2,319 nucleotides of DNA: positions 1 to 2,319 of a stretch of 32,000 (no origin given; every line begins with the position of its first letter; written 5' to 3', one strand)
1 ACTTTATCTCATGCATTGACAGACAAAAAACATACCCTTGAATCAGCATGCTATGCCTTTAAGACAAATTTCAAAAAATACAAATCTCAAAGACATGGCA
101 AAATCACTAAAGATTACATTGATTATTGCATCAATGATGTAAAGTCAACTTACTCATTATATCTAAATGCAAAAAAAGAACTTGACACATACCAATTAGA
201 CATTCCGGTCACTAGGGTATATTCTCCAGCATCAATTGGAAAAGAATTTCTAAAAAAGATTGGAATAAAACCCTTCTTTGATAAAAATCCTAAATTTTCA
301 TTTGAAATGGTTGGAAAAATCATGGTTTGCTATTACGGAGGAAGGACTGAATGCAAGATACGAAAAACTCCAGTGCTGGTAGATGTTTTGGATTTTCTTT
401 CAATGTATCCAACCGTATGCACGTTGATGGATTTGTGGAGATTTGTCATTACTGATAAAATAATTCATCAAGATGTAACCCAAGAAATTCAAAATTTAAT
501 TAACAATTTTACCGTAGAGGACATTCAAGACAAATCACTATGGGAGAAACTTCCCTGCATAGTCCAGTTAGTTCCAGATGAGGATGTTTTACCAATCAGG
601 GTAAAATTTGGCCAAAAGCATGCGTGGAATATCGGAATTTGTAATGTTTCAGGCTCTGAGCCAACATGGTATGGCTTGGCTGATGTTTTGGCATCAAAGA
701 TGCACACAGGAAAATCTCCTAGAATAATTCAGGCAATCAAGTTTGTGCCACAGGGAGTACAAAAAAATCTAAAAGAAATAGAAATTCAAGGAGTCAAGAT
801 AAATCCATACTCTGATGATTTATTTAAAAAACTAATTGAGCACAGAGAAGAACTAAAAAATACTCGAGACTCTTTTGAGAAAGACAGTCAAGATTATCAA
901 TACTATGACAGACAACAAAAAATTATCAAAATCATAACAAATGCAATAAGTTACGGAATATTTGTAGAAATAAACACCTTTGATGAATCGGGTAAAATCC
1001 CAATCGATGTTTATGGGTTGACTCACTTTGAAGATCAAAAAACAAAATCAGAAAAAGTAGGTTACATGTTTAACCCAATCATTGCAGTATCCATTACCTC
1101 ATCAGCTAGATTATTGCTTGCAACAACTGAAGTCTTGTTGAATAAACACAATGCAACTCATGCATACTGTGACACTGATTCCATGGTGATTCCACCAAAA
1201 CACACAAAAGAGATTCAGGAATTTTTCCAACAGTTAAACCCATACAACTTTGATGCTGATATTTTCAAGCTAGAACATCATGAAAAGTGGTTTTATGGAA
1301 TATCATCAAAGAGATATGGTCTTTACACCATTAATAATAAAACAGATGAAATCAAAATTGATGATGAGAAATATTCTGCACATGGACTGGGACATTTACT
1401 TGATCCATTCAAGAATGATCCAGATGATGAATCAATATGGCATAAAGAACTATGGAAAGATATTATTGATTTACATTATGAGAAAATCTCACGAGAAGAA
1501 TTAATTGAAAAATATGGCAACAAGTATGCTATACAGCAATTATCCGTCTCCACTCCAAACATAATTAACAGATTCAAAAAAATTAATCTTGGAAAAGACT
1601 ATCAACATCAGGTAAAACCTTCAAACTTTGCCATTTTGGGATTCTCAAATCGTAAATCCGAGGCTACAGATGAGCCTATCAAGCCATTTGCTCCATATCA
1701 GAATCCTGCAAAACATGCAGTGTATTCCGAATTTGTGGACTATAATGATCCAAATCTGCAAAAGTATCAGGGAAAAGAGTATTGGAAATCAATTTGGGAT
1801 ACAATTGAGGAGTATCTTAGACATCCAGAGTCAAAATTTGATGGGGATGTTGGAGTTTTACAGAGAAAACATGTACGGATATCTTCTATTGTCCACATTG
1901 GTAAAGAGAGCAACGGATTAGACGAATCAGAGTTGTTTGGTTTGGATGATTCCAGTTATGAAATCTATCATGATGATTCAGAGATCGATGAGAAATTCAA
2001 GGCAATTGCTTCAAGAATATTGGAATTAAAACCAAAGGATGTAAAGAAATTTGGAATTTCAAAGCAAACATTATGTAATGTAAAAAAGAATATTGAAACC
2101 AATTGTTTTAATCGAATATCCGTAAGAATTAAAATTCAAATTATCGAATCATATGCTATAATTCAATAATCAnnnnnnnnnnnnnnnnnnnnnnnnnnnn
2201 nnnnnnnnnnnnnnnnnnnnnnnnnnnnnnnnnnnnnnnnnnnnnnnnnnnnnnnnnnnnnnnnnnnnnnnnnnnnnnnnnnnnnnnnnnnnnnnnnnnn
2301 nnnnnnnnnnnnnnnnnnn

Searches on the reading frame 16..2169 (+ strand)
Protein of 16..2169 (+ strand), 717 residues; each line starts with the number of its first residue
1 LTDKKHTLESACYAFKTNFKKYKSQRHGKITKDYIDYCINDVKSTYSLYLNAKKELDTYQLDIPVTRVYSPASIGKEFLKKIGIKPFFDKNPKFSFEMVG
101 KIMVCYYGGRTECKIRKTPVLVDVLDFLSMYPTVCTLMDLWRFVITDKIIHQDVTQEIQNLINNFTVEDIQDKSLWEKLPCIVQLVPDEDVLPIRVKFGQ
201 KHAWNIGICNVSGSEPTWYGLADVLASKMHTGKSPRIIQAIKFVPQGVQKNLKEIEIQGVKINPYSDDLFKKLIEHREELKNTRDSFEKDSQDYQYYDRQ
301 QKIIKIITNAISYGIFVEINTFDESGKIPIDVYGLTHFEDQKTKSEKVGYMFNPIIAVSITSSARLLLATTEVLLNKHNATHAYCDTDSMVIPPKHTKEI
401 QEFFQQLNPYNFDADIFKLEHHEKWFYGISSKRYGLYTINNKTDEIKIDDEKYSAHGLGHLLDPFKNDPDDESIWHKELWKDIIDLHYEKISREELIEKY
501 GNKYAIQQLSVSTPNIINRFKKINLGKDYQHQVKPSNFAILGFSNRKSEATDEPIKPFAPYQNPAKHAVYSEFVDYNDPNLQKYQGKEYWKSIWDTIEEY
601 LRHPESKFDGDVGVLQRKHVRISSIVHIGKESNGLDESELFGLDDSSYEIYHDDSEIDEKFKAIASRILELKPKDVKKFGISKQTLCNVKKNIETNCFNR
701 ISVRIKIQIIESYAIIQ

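Call 3: search_protein_families(library=pfam, proteins=[window:16-2169:+], max_evalue=1)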
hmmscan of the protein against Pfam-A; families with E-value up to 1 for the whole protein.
window:16-2169:+ (717 aa): 2 families
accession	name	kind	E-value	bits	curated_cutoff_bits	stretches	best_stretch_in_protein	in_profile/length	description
PF00136.26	DNA_pol_B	-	5.6e-06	25.8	23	1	269-315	123-167/453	DNA polymerase family B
PF15414.12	DUF4621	-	0.042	13.2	27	1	283-333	214-263/329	Protein of unknown function (DUF4621)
